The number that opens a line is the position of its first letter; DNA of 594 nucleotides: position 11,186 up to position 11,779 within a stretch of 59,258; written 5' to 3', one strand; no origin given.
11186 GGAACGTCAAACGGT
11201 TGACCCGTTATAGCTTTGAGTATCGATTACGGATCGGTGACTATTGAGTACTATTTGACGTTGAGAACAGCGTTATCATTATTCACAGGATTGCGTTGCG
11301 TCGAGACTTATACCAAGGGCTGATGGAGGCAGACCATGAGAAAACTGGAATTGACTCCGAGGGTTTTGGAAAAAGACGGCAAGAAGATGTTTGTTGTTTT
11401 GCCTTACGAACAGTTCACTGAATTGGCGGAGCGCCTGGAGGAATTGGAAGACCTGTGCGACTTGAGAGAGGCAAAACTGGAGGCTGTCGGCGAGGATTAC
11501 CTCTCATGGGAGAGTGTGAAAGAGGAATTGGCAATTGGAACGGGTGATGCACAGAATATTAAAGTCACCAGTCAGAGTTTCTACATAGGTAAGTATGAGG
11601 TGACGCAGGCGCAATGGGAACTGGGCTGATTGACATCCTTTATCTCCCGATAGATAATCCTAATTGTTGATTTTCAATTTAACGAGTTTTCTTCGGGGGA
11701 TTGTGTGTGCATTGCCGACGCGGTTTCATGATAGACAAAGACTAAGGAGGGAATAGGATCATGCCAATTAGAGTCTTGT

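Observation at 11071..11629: Decayed RelE/ParE-Phd locus: toxin with an in-frame TGA, antitoxin fused to a fragment of an FGE-sulfatase gene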

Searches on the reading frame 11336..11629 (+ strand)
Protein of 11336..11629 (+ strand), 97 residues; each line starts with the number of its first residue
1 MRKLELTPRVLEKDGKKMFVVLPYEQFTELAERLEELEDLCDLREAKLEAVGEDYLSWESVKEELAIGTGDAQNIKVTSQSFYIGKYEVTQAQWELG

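Call 6: search_protein_families(library=pfam, max_evalue=1, proteins=[window:11336-11626:+])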
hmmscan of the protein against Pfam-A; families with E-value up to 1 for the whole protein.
window:11336-11626:+ (97 aa): 5 families
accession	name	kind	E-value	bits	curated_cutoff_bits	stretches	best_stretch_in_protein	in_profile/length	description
PF03781.23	FGE-sulfatase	-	0.01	16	23.3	1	72-95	27-50/255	Sulfatase-modifying factor enzyme 1-like domain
PF02604.26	PhdYeFM_antitox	-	0.011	16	29.8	1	9-51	27-68/74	Antitoxin Phd_YefM, type II toxin-antitoxin system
PF18506.7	RelB-like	-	0.038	14.3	27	1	10-41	7-35/62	RelB Antitoxin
PF13167.11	GTP-bdg_N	-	0.041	14.9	25.4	1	32-80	2-48/89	GTP-binding GTPase N-terminal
PF07903.16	PaRep2a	-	0.089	13.1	25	1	16-54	9-47/122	PaRep2a protein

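Call 7: search_protein_families(library=ncbifam, max_evalue=1, proteins=[window:11336-11626:+])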
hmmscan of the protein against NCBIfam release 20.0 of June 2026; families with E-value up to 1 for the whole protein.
window:11336-11626:+ (97 aa): 1 family
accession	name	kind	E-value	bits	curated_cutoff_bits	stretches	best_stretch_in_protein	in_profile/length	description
TIGR03156.1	GTP_HflX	equivalog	0.12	11.3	216.75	1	25-80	10-63/351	GTPase HflX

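Call 10: find_homologous_proteins(query=window:11336-11626:+, max_evalue=0.01)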
Query seq(97 aa) (97 aa): 4 proteins with E <= 0.01 among 16 candidates.
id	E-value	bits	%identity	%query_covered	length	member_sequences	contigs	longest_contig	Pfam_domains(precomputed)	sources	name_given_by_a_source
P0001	3.0e-31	125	98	63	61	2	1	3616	-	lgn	-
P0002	2.3e-11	61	53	64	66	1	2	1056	PF02604.27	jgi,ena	-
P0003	8.1e-9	53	55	67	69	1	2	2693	-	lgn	-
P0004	1.5e-5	43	45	60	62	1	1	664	PF02604.27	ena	-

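Call 12: find_encoding_contigs(protein=P0001, flank=10000)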
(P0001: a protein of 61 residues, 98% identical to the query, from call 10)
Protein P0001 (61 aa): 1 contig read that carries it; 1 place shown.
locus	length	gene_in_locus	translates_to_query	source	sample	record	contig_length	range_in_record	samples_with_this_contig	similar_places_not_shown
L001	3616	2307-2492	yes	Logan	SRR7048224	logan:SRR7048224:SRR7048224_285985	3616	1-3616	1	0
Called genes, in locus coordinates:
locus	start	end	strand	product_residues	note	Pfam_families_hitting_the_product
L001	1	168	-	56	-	?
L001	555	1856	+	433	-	-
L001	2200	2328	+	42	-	-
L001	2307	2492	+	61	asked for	-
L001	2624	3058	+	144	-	PF03683:UPF0175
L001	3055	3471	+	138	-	PF01850:PIN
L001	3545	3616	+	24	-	?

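Call 16: find_encoding_contigs(protein=P0003, flank=5000)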
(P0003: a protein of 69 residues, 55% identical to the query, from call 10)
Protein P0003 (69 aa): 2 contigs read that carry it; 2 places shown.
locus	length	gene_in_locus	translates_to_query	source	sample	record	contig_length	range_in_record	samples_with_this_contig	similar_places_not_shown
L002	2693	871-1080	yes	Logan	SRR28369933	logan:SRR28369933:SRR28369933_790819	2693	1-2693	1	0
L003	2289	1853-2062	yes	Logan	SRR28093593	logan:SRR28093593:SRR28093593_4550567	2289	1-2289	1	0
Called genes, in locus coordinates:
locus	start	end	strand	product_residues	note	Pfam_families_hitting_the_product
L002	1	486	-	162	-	?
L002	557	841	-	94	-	-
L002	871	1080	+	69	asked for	-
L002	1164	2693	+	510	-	?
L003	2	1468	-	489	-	?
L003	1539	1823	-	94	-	-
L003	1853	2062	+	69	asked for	-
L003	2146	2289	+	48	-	?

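Call 17: find_encoding_contigs(protein=P0002, flank=5000)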
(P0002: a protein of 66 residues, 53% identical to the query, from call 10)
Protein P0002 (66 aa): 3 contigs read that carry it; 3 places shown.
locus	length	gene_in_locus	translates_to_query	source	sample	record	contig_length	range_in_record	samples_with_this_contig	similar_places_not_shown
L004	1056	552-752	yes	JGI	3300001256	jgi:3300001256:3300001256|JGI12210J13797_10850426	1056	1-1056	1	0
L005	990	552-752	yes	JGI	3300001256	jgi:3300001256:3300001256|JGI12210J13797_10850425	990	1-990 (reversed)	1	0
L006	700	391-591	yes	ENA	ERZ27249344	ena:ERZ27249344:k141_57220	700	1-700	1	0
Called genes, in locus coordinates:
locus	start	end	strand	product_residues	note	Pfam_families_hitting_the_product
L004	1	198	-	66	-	?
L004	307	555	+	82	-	PF05016:ParE_toxin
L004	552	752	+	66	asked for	PF02604:PhdYeFM_antitox (weak)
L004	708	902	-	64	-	-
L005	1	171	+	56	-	?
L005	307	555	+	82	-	PF05016:ParE_toxin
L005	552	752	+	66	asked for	PF02604:PhdYeFM_antitox (weak)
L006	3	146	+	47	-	?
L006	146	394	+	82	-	PF05016:ParE_toxin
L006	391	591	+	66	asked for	PF02604:PhdYeFM_antitox (weak)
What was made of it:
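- On Phd/YefM antitoxin (PF02604): Intact relatives have a toxin–antitoxin ATGA overlap (call 17).
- Closest known: RelE-family ribosome-dependent mRNA interferases. Different: In this subfamily the toxin gene precedes the antitoxin (call 17).
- Intact relatives L004-L006 have the 82-aa toxin, then the 66-aa antitoxin, with an ATGA overlap (call 17).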

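Call 41: find_encoding_contigs(protein=window:11336-11629:+, flank=10000, max_places=10)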
Protein window:11336-11629:+ (97 aa): 1 contig read that carries it; 1 place shown.
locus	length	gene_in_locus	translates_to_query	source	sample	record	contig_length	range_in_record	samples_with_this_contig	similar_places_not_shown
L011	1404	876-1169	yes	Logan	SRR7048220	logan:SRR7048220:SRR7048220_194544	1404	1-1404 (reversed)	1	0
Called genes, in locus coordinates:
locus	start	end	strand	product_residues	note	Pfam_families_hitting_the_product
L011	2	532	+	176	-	?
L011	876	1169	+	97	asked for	-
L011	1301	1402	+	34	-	?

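Call 62: search_solved_structures(query=window:11336-11626:+, max_evalue=10, show_alignments=2)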
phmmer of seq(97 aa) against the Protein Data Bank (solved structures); distinct sequences matched with E-value up to 10: 4.
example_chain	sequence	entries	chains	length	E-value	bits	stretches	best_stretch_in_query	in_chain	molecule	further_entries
4leh_A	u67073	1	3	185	0.35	14.5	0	62-95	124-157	Bile acid 7-alpha dehydratase, BaiE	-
3g6i_A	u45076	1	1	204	0.41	14.2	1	29-67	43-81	Putative outer membrane protein, part of carbohydrate binding complex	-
4l8p_A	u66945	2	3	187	0.42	14.2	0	62-95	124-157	Bile acid 7a-dehydratase, BaiE | Bile acid 7-alpha dehydratase, BaiE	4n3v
4u06_A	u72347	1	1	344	3.2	11.4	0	4-42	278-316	LIC10831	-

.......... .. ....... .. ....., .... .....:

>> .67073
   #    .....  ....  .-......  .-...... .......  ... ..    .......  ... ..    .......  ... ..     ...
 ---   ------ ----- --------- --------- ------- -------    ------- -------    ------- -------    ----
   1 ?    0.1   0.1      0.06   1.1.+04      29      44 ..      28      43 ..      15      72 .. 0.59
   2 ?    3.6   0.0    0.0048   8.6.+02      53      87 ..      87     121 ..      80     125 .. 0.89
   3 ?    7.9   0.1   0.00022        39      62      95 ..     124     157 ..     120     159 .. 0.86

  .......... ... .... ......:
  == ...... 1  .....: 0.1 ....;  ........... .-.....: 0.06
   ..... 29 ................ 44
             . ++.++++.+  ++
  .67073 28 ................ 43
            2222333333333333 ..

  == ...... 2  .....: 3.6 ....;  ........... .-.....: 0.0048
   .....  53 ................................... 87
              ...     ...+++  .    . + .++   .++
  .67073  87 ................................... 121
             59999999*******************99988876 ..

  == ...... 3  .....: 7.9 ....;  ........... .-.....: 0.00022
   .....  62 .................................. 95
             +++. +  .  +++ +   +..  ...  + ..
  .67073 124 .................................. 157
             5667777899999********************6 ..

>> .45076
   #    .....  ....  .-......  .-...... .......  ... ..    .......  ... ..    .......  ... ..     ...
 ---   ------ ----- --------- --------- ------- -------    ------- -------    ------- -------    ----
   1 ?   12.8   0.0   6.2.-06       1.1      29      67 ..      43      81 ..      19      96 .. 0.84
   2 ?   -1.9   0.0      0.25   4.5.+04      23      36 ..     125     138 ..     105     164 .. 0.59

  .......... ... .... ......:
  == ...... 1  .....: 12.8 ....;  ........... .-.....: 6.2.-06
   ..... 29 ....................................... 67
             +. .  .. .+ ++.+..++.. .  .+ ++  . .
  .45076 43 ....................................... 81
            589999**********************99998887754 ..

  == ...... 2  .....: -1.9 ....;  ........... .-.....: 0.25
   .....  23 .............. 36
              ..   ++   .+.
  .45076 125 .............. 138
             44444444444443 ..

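Call 71: search_solved_structures(query=A2, max_evalue=10, show_alignments=2)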
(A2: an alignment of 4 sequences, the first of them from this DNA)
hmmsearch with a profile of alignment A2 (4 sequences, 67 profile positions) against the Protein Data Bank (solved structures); distinct sequences matched with E-value up to 10: 12.
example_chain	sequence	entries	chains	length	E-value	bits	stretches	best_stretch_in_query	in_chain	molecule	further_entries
6yw5_II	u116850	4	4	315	0.024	17.8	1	22-64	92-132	uS9m | 37S ribosomal protein S9, mitochondrial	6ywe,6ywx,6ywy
3r4t_A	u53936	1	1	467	0.22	14.7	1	16-33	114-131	4-aminobutyrate aminotransferase GabT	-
3q8n_A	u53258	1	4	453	0.39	13.9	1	16-35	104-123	4-aminobutyrate transaminase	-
4ffc_A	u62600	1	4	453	0.47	13.7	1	16-35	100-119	4-aminobutyrate aminotransferase (GabT)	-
6j2v_A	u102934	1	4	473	0.48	13.6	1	16-35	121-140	PLP-dependent aminotransferases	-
6wj8_A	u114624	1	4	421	0.81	12.9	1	18-35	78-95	4-aminobutyrate aminotransferase PuuE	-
3oks_A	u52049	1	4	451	1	12.6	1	16-39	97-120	4-aminobutyrate transaminase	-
4atp_A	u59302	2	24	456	1.4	12.1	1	16-35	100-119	4-AMINOBUTYRATE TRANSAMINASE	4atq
6wop_A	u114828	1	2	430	1.9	11.7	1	15-34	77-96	4-aminobutyrate transaminase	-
9rmm_A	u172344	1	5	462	4.4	10.6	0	20-63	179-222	Probable outer membrane lipoprotein SilC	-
9rmm_C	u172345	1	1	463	4.4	10.5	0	20-63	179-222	Probable outer membrane lipoprotein SilC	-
9c3h_NC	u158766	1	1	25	5.3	10.3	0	35-43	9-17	Nascent chain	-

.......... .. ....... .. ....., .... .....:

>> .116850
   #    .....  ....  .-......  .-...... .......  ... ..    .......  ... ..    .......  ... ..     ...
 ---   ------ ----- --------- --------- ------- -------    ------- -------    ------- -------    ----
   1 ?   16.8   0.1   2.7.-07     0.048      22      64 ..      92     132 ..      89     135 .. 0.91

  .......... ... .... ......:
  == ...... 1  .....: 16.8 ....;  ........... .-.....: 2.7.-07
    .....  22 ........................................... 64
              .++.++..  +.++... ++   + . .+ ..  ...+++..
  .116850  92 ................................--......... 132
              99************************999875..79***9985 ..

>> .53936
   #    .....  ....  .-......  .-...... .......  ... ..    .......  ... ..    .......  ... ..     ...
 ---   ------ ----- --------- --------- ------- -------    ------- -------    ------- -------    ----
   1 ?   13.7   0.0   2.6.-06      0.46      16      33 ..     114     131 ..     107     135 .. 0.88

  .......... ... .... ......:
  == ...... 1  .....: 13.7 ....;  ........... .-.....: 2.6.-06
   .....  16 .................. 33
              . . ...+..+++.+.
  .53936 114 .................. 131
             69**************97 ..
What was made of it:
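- On Phd/YefM antitoxin (PF02604): No hit among solved structures with the family profile (call 71).
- Tried and rejected: A profile of the antitoxin family against solved structures gave no meaningful hit (call 71).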

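Call 72: search_protein_families(library=pfam, max_evalue=1, proteins=[P0002, P0003, P0004])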
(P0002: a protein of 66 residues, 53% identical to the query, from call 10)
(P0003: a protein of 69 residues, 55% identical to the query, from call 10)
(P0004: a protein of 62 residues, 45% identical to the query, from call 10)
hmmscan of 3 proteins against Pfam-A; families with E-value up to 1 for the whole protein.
P0002 (66 aa): 3 families
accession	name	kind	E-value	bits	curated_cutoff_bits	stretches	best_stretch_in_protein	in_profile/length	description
PF02604.26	PhdYeFM_antitox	-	2.5e-06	27.6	29.8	1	4-47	25-67/74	Antitoxin Phd_YefM, type II toxin-antitoxin system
PF18506.7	RelB-like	-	5.7e-05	23.3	27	1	7-47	7-47/62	RelB Antitoxin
PF19807.5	DUF6290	-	0.06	14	27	1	27-62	35-72/72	Family of unknown function (DUF6290)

P0003 (69 aa): 2 families
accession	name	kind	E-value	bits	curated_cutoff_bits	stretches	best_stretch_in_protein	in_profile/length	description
PF02604.26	PhdYeFM_antitox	-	7.7e-05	22.8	29.8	1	10-52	30-71/74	Antitoxin Phd_YefM, type II toxin-antitoxin system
PF10000.15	ACT_3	-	0.077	13.4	25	1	25-52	24-51/70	ACT domain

P0004 (62 aa): 3 families
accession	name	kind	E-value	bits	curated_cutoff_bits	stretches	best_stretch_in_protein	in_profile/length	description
PF02604.26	PhdYeFM_antitox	-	9.8e-06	25.7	29.8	1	5-46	25-65/74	Antitoxin Phd_YefM, type II toxin-antitoxin system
PF18506.7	RelB-like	-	0.033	14.5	27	1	8-35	7-34/62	RelB Antitoxin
PF12210.13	Hrs_helical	-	0.23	12.4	30.6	1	2-53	41-89/95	Hepatocyte growth factor-regulated tyrosine kinase substrate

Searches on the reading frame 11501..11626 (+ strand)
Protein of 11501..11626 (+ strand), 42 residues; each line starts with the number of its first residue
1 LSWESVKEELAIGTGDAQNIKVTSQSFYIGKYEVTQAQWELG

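Call 38: find_homologous_proteins(query=window:11501-11626:+, max_evalue=10)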
Query seq(42 aa) (42 aa): 1 proteins with E <= 10 among 1 candidates.
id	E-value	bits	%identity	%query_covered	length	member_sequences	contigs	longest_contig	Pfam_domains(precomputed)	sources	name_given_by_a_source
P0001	2.7e-19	84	100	100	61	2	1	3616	-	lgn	-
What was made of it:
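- Tried and rejected: It returned only the L001 allele (call 38), so it was uninformative.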

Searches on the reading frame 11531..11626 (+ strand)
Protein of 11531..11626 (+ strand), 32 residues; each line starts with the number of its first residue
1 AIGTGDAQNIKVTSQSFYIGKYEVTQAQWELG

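Call 63: search_protein_representatives(protein=window:11531-11626:+)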
Query: 32 residues. Proteins with E-value up to 0.001 (for the whole library): 397; up to 1e-10: 29; up to 1e-30: 1. The best 150 are listed.
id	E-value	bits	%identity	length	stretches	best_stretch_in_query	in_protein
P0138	5.0e-38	136.0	56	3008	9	11-29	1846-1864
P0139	1.6e-23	92.8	67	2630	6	12-30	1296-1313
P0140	6.9e-22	87.9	64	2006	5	12-30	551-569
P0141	8.5e-21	84.7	64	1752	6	12-30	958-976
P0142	4.5e-18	76.6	64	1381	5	14-31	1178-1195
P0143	1.6e-17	74.9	50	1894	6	3-31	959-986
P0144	5.5e-17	73.3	49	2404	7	12-31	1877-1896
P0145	8.4e-17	72.7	72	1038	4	11-30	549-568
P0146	3.4e-15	68.0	71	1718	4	11-29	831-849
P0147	1.3e-13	63.2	58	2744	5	12-30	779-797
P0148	1.8e-13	62.8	48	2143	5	12-30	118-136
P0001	3.7e-13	61.9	100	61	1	1-32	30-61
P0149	5.5e-13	61.4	56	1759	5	11-29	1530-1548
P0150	1.4e-12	60.2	51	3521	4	6-30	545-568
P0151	3.4e-12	59.0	68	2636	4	13-30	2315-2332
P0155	7.3e-12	58.0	75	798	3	12-29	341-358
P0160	2.4e-11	56.5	75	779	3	15-30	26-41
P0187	1.1e-08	48.6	80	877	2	11-30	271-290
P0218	2.5e-07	44.5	69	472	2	12-30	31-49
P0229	4.4e-07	43.8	72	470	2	11-30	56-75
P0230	4.6e-07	43.7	74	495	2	12-30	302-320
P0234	5.4e-07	43.5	75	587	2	12-30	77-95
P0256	1.3e-06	42.4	66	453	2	11-30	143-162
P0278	3.0e-06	41.3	75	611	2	11-30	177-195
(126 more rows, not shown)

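Call 65: search_protein_families(library=pfam, max_evalue=0.001, proteins=[P0187, P0155, P0160, P0218, P0229, P0230, P0234, P0145, P0278, P0256])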
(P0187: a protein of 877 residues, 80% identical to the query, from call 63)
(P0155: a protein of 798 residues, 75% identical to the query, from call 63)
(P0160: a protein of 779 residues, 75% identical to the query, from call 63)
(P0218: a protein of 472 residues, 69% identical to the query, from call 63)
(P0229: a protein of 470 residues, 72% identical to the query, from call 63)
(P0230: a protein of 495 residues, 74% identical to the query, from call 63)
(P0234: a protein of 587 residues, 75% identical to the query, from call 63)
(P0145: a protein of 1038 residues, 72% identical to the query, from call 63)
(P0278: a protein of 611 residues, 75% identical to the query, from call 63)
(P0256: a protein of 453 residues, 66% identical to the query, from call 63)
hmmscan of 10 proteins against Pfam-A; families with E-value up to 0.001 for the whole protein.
P0187 (877 aa): 3 families
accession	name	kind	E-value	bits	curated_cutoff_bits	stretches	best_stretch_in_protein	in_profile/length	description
PF03781.23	FGE-sulfatase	-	1.8e-107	359.2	23.3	2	634-875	2-255/255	Sulfatase-modifying factor enzyme 1-like domain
PF09479.16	Flg_new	-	3e-52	175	27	4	488-556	1-65/65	Listeria-Bacteroides repeat domain (List_Bact_rpt)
PF18998.6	Flg_new_2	-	0.00054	20.3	23.6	0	168-237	1-69/73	Divergent InlB B-repeat domain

P0155 (798 aa): 1 family
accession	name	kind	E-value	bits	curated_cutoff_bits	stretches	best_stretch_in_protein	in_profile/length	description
PF03781.23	FGE-sulfatase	-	4.5e-140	466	23.3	3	571-794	4-254/255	Sulfatase-modifying factor enzyme 1-like domain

P0160 (779 aa): 1 family
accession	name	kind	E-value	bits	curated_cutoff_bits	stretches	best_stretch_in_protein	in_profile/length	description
PF03781.23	FGE-sulfatase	-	6e-115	383.7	23.3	3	271-506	4-255/255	Sulfatase-modifying factor enzyme 1-like domain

P0218 (472 aa): 1 family
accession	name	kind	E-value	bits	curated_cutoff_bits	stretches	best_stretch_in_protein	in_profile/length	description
PF03781.23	FGE-sulfatase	-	1.2e-109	366.3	23.3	2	247-469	2-254/255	Sulfatase-modifying factor enzyme 1-like domain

P0229 (470 aa): 1 family
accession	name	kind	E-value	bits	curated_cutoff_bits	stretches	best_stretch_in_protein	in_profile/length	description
PF03781.23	FGE-sulfatase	-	6.9e-87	291.8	23.3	2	252-467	4-254/255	Sulfatase-modifying factor enzyme 1-like domain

P0230 (495 aa): 2 families
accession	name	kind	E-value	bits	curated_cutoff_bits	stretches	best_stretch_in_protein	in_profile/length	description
PF03781.23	FGE-sulfatase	-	4.4e-93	312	23.3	2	276-488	4-254/255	Sulfatase-modifying factor enzyme 1-like domain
PF07603.17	Lcl_C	-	0.00015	22.5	34.9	0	329-375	17-59/117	Lcl C-terminal domain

P0234 (587 aa): 1 family
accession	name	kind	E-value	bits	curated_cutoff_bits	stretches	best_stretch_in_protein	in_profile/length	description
PF03781.23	FGE-sulfatase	-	2.5e-93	312.8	23.3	2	46-262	4-238/255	Sulfatase-modifying factor enzyme 1-like domain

P0145 (1038 aa): 1 family
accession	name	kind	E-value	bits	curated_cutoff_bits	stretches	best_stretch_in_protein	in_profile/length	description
PF03781.23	FGE-sulfatase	-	4.7e-187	620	23.3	4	516-749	2-254/255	Sulfatase-modifying factor enzyme 1-like domain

P0278 (611 aa): 1 family
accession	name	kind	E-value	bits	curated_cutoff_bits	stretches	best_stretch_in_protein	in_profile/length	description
PF03781.23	FGE-sulfatase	-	4.5e-85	285.8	23.3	2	150-361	4-254/255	Sulfatase-modifying factor enzyme 1-like domain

P0256 (453 aa): 1 family
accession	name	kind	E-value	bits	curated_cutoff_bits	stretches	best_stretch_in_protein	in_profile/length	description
PF03781.23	FGE-sulfatase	-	1.5e-61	208.7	23.3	2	114-326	4-254/255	Sulfatase-modifying factor enzyme 1-like domain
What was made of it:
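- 11561..11620 (+): Scrap of an FGE-sulfatase gene (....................), fused in frame to the antitoxin. In an exhaustive search with the tail, 397 proteins reached E<=1e-3, and all 10 sampled were PF03781 proteins (calls 63, 65).
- The best ones are long proteins with multiple matched stretches, and all 10 sampled are PF03781 (calls 63, 65).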
